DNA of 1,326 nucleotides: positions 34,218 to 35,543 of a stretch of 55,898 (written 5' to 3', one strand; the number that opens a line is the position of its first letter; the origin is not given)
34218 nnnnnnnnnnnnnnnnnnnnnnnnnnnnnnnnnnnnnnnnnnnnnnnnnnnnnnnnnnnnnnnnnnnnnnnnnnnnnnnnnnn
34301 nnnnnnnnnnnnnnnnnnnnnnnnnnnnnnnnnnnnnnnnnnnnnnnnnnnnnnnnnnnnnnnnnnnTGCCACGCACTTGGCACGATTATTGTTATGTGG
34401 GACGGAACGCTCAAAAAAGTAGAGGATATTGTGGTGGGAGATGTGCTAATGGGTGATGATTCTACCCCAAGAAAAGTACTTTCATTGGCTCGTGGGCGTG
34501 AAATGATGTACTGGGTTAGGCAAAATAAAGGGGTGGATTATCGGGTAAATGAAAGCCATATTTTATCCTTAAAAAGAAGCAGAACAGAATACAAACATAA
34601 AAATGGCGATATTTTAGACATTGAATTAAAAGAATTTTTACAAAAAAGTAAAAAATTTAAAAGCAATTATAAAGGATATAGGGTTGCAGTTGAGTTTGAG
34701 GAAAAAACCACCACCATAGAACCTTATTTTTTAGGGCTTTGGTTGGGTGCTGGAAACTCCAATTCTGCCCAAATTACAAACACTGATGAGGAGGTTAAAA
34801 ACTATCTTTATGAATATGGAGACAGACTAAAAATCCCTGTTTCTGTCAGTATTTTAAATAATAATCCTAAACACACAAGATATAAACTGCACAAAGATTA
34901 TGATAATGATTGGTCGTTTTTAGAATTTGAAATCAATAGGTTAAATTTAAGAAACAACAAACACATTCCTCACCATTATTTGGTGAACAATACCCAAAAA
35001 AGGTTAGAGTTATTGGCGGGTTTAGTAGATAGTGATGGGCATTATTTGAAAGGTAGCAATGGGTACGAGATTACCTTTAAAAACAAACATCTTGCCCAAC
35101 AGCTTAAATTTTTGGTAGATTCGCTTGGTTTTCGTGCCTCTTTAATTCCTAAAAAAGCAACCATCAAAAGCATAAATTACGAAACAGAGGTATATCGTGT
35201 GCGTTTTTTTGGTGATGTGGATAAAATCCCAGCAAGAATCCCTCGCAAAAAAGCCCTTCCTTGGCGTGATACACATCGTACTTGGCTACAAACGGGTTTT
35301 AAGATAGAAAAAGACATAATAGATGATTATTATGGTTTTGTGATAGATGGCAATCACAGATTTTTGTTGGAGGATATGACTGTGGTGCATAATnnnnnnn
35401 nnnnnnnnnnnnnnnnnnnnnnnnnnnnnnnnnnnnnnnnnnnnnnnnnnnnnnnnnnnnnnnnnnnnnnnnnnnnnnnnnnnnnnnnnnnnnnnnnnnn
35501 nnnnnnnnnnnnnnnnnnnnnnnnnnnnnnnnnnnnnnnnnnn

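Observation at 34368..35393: Intein in the Walker-A P-loop of DnaB with a partly degenerate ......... endonuclease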

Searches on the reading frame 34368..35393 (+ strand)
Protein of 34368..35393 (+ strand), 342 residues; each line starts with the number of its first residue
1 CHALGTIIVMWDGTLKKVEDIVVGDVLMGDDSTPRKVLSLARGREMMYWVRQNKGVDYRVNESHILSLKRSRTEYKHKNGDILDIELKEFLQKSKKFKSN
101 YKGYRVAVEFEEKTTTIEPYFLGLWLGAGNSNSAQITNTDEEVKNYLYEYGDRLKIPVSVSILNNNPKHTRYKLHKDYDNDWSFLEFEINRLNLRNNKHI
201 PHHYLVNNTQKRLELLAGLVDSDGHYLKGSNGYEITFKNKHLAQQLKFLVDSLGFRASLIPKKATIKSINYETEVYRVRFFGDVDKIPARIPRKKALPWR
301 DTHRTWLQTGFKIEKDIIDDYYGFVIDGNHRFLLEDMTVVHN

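Call 4: search_protein_families(library=pfam, proteins=[window:34368-35393:+], max_evalue=0.1)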
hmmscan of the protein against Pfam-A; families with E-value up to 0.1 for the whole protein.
window:34368-35393:+ (342 aa): 3 families
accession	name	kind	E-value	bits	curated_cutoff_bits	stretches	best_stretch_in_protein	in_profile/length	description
PF05203.21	Hom_end_hint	-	1.6e-22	81.1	32.1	2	1-72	1-81/228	Hom_end-associated Hint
PF05204.19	Hom_end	-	9.2e-12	45.5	21.1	2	199-277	1-81/110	Homing endonuclease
PF14528.11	LAGLIDADG_3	-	3.5e-07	30.8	22.5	1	212-271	3-64/82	LAGLIDADG-like domain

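Call 5: search_protein_families(library=ncbifam, proteins=[window:34368-35393:+], max_evalue=0.1)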
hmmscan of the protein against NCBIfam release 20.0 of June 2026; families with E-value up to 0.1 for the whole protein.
window:34368-35393:+ (342 aa): 2 families
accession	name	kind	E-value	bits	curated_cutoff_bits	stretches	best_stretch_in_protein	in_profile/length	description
NF045703.1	rSAM_Tes_intein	exception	1.1e-06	26.8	1700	1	69-282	322-534/1040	tetraether lipid synthase Tes, intein-containing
NF037946.1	terminal_TopJ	equivalog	0.016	13.7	300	1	61-238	471-647/810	terminal organelle assembly protein TopJ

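Call 6: search_solved_structures(query=window:34368-35393:+, max_evalue=1, show_alignments=3)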
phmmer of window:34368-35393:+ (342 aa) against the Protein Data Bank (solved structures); distinct sequences matched with E-value up to 1: 9.
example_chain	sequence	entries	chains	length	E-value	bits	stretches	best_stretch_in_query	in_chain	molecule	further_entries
1dfa_A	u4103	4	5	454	2.7e-20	76.2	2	117-342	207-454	PI-SCEI ENDONUCLEASE | ENDONUCLEASE PI-SCEI | PI-SCEI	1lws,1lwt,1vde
1um2_A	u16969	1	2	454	1.4e-19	73.8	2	117-342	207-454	ENDONUCLEASE PI-SCEI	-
1jva_A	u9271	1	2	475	5.2e-19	71.9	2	117-342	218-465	VMA1-DERIVED HOMING ENDONUCLEASE X10SSS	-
1ef0_A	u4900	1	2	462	6.3e-19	71.7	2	117-341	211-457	PI-SCEI ENDONUCLEASE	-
9cop_A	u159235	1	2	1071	7.3e-19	71.4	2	1-54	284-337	V-type proton ATPase catalytic subunit A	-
1gpp_A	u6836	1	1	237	9.8e-11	44.7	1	1-54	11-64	ENDONUCLEASE PI-SCEI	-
6mx6_A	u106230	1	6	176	1.5e-07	34.3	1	3-73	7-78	Pre-mRNA-processing-splicing factor 8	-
6owu_A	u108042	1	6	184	1.7e-07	34.1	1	3-73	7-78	PRP8 protein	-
6mwy_A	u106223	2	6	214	3e-07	33.3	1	3-74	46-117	Pre-mRNA-processing-splicing factor 8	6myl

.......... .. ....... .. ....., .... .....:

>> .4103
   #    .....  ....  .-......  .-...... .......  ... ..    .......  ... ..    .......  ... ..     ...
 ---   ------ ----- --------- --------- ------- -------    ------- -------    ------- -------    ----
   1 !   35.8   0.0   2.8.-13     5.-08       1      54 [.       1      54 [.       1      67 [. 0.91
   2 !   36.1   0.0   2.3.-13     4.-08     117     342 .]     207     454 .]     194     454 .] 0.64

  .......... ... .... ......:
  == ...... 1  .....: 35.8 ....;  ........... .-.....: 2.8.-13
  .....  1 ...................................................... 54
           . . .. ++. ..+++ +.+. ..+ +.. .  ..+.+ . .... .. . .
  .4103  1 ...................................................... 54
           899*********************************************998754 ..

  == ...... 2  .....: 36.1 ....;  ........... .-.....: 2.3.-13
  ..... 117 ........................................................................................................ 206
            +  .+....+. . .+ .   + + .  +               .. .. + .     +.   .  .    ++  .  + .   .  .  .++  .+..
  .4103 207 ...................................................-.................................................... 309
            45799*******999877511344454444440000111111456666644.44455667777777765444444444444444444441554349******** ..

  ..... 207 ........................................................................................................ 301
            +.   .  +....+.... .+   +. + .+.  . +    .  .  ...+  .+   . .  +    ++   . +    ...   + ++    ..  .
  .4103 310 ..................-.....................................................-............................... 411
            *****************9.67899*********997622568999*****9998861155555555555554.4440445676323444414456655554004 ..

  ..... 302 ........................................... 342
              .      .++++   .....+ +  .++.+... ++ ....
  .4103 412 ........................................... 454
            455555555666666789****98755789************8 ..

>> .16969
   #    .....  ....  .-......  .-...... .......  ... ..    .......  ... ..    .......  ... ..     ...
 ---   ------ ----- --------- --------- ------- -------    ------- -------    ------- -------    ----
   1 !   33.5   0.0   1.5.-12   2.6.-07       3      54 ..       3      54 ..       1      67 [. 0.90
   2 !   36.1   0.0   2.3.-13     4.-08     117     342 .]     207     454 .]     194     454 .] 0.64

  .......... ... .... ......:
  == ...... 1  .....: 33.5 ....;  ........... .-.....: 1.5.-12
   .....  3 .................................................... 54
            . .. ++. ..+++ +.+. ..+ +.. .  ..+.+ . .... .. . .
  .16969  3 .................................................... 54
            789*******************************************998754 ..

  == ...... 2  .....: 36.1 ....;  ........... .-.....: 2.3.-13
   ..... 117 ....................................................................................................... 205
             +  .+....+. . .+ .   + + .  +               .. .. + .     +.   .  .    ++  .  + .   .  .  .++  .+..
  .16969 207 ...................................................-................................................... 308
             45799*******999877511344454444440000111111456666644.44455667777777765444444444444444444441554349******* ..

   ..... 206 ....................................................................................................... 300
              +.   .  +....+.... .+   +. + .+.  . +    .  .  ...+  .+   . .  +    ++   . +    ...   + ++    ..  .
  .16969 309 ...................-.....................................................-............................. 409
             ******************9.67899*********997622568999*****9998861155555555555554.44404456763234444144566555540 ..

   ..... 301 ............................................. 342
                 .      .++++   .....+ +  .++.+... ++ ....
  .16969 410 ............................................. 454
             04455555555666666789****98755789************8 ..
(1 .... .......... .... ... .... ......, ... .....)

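Call 7: find_homologous_proteins(query=window:34368-35393:+, max_evalue=0.001)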
Query window:34368-35393:+ (342 aa): 395 proteins with E <= 0.001 among 1866 candidates; the best 120 are listed.
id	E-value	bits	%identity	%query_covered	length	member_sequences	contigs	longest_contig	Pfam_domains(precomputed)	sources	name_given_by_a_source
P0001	4.2e-122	426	57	100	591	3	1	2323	PF05204.20,PF03796.22,PF05203.22,PF14528.12,PF00772.27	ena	-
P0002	9.0e-120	418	59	100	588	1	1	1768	PF05204.20,PF03796.22,PF05203.22,PF14528.12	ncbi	ncbi:MAG: replicative DNA helicase, partial [Sulfurimonas sp. RIFCSPLOWO2_12_FULL_36_74]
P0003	8.3e-119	415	57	100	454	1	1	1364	PF05204.20,PF03796.22,PF05203.22,PF14528.12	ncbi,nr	ncbi:MAG: DnaB-like helicase C-terminal domain-containing protein, partial [Saprospiraceae bacterium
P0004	2.7e-115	403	58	97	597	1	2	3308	PF05204.20,PF03796.22,PF05203.22,PF14528.12,PF13481.13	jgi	jgi:replicative DNA helicase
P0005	8.3e-112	392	55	100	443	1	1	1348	PF05204.20,PF03796.22,PF05203.22,PF14528.12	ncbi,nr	ncbi:MAG: DnaB-like helicase C-terminal domain-containing protein, partial [Flavobacteriaceae bacter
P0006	4.7e-108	380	57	88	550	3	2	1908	PF05204.20,PF03796.22,PF05203.22,PF14528.12,PF00772.27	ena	-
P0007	2.5e-107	377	56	96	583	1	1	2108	PF05204.20,PF03796.22,PF05203.22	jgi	jgi:replicative DNA helicase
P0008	3.2e-107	377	54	97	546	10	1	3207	PF05204.20,PF03796.22,PF05203.22,PF14528.12,PF00772.27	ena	-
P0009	3.7e-105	370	57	92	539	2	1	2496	PF05204.20,PF03796.22,PF05203.22,PF14528.12,PF00772.27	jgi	-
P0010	1.2e-103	365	57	87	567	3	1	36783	PF05204.20,PF03796.22,PF05203.22,PF14528.12,PF00772.27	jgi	jgi:replicative DNA helicase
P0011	1.5e-102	362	52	100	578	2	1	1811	PF05204.20,PF03796.22,PF05203.22,PF14528.12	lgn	-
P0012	6.0e-102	360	55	92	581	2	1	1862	PF05204.20,PF03796.22,PF05203.22,PF14528.12,PF13481.13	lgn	-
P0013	3.8e-100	354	59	87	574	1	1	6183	PF05204.20,PF03796.22,PF14528.12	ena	-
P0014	2.3e-99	351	50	100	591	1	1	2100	PF05204.20,PF05203.22,PF14528.12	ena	-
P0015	1.8e-97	345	53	92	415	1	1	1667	PF05204.20,PF05685.19,PF05203.22,PF14528.12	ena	-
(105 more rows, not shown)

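Call 22: find_related_loci(query=window:34368-35393:+, collection=metagenome_contigs, flank=3000)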
Query window:34368-35393:+ (342 aa) in metagenome_contigs; peptide patterns used: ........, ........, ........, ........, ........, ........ (x = any residue, [..] = any of these).
146 stretches matched a pattern; 33 encode a relative of the query (tblastn E <= 1e-3); 33 distinct loci.
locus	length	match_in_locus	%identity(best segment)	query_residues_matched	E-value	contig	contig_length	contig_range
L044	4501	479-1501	60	1-342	2e-137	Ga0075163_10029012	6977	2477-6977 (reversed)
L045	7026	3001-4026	60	1-342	1e-134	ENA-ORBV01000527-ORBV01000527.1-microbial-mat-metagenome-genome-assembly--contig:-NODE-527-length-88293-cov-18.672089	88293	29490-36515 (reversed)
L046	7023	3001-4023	56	1-342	3e-129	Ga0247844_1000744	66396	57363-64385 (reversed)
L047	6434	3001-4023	57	1-342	3e-128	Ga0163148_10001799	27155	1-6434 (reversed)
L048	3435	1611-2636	57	1-342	3e-129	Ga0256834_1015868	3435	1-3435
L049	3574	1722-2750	57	1-342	1e-128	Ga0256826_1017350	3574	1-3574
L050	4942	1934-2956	54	1-342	5e-126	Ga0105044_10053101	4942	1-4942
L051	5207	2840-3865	56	1-342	1e-125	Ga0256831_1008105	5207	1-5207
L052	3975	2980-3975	55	1-333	2e-125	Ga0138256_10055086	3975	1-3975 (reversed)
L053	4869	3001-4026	56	1-342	1e-119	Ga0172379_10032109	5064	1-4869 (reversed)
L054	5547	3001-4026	56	1-342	5e-116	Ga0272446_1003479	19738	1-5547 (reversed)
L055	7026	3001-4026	53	1-342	2e-115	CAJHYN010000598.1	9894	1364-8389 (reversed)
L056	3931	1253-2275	51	1-342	2e-116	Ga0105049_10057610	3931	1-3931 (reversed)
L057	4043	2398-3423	54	1-342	5e-115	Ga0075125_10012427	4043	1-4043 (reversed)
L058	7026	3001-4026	54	1-342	1e-113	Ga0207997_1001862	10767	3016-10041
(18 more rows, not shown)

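Call 31: find_related_loci(query=A1, collection=viral_contigs, flank=4000)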
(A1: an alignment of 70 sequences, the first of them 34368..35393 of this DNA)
Query A1 (342 aa) in viral_contigs; peptide patterns used: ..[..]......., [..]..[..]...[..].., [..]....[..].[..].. (x = any residue, [..] = any of these).
600 stretches matched a pattern (row limit reached: there are more); 581 encode a relative of the query (tblastn E <= 1e-3); the best 80 are kept; 80 distinct loci.
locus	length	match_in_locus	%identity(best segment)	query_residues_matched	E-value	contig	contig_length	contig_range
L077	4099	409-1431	56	1-342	8e-128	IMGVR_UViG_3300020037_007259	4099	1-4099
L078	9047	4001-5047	44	1-342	1e-85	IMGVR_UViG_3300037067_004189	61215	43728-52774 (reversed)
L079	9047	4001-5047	44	1-342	1e-85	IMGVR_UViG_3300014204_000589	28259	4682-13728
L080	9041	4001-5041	44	1-342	5e-85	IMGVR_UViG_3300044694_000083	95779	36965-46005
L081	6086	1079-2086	43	1-342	2e-81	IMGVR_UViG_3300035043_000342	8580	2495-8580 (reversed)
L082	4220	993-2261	38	1-342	6e-81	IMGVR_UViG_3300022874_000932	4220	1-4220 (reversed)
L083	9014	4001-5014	45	1-342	5e-80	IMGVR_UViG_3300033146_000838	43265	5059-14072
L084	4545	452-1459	42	1-342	3e-80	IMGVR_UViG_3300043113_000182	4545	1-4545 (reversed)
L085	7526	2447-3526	41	1-342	6e-80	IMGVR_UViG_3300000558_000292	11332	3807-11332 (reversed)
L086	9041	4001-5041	45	1-342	1e-78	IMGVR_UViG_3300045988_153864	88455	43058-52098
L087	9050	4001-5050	45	1-342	6e-78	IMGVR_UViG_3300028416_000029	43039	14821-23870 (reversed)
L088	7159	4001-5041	45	1-342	7e-78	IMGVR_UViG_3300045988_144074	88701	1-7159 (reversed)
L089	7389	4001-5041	44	1-342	7e-78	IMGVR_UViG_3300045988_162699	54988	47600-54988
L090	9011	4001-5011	43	1-342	2e-76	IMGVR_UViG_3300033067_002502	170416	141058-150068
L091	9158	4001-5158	40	1-342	2e-76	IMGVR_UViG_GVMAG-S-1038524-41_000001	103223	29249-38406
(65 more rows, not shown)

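Call 34: predict_structure(alignment_id=A1)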
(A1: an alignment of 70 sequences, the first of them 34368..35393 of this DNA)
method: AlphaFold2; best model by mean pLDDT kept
length: 342 residues; sequences in the alignment: 70
mean_pLDDT: 96.1   pTM: 0.93
mean pLDDT of the five models: 96.1, 95.9, 95.8, 95.5, 95.6
residues with pLDDT >= 90: 324; 70-90: 13; 50-70: 5; < 50: 0
segments of 3 or more residues with pLDDT < 50: none
pLDDT, mean of each block of 10 residues (from residue 1): 97 98 99 98 98 97 98 92 98 97 98 98 98 96 98 95 95 79 87 97 98 99 97 98 98 97 97 98 97 96 87 98 98 98 92
secondary structure, 60 per line:
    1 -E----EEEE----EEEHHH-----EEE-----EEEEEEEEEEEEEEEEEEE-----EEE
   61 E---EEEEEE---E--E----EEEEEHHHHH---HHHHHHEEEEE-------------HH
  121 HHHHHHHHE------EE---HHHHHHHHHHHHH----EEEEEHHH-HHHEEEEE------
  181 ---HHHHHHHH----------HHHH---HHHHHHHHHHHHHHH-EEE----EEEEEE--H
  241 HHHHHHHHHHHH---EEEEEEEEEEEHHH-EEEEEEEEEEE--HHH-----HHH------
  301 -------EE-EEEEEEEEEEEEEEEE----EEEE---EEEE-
elements in order: E7-10 E15-17 E26-28 E34-52 E58-61 E65-70 E82-86 H87-91 H95-100 E101-105 H119-128 H141-153 E158-162 E170-174 H184-191 H202-205 H209-223 E225-227 E232-237 H240-252 E256-266 E271-281 E311-326 E331-334 E338-341

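Call 36: fold_search(model_id=the predicted structure, library=pdb)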
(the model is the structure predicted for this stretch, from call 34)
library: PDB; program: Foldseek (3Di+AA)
matches with E <= 10: 742; with E <= 0.001: 53
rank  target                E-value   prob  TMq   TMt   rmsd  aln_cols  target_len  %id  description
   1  1ef0_A                3.1e-27  1.00  0.78  0.64   5.8       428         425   22  CRYSTAL STRUCTURE OF PI-SCEI MINIPRECURSOR (released 2000-06-07)
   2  1vde_A                1.4e-26  1.00  0.75  0.61   7.3       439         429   22  PI-SCEI, A HOMING ENDONUCLEASE WITH PROTEIN SPLICING ACTIVITY (released 1998-04-08)
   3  1vde_B                2.0e-26  1.00  0.78  0.64   5.9       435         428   21  PI-SCEI, A HOMING ENDONUCLEASE WITH PROTEIN SPLICING ACTIVITY (released 1998-04-08)
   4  1lwt_A                3.1e-25  1.00  0.82  0.64   6.0       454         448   21  Crystal structure of the intein homing endonuclease PI-SceI bound to its substrate DNA (Ca2+ free) (released 2002-09-27)
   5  1dfa                  4.9e-25  1.00  0.74  0.64   6.5       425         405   23  CRYSTAL STRUCTURE OF PI-SCEI IN C2 SPACE GROUP (released 1999-12-08)
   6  1jva_B                3.4e-24  1.00  0.78  0.63   6.3       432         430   22  CRYSTAL STRUCTURE OF THE VMA1-DERIVED ENDONUCLEASE BEARING THE N AND C EXTEIN PROPEPTIDES (released 2002-08-29)
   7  1jva_A                9.8e-24  1.00  0.76  0.62   6.1       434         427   21  CRYSTAL STRUCTURE OF THE VMA1-DERIVED ENDONUCLEASE BEARING THE N AND C EXTEIN PROPEPTIDES (released 2002-08-29)
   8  1lws_A                2.1e-23  1.00  0.78  0.64   6.2       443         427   22  Crystal structure of the intein homing endonuclease PI-SceI bound to its recognition sequence (released 2002-09-27)
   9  1um2_B                2.8e-23  1.00  0.80  0.67   5.3       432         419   21  Crystal Structure of the Vma1-Derived Endonuclease with the Ligated Extein Segment (released 2004-09-22)
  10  1um2_A                1.3e-22  1.00  0.77  0.64   6.0       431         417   22  Crystal Structure of the Vma1-Derived Endonuclease with the Ligated Extein Segment (released 2004-09-22)
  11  1ef0_B                2.0e-22  1.00  0.71  0.62   7.7       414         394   22  CRYSTAL STRUCTURE OF PI-SCEI MINIPRECURSOR (released 2000-06-07)
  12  7qsu                  3.2e-16  1.00  0.63  0.59   6.1       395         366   15  Crystal structure of homing endonuclease-associated TliVMA intein (C1A, d333-339) (released 2022-03-30)
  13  7qss                  1.6e-13  1.00  0.61  0.50   9.5       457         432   13  Crystal structure of homing endonuclease-associated TliVMA intein (C1A) (released 2022-03-30)
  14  1dq3                  6.5e-12  1.00  0.68  0.53   8.3       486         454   13  CRYSTAL STRUCTURE OF AN ARCHAEAL INTEIN-ENCODED HOMING ENDONUCLEASE PI-PFUI (released 2000-07-05)
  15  6mx6_A                5.3e-09  1.00  0.37  0.86  10.1       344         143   12  The Prp8 intein of Cryptococcus neoformans (released 2019-10-23)
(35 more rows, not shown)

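Call 61: search_protein_representatives(protein=window:34368-35393:+)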
Query: 342 residues. Proteins with E-value up to 0.001 (for the whole library): 15837; up to 1e-10: 8459; up to 1e-30: 3929. The best 150 are listed.
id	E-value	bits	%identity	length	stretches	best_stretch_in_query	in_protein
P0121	1.2e-133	462.1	63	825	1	1-342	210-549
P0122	9.6e-123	426.2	59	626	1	1-342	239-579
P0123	6.4e-120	416.9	58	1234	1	1-342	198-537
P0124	4.0e-116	404.5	59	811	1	1-342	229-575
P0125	3.2e-114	398.2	59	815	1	1-342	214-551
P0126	5.9e-113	394.0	56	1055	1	1-342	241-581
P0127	8.1e-113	393.6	55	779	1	1-342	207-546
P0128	2.3e-111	388.8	57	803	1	1-342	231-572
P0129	7.7e-108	377.2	53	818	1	1-342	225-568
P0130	1.0e-107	376.8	54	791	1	1-342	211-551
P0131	8.7e-107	373.7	52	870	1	1-342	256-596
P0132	1.6e-106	372.9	56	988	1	10-342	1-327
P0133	3.2e-106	371.9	53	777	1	1-342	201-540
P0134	1.1e-105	370.1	38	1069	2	1-342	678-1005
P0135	1.9e-105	369.3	55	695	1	1-342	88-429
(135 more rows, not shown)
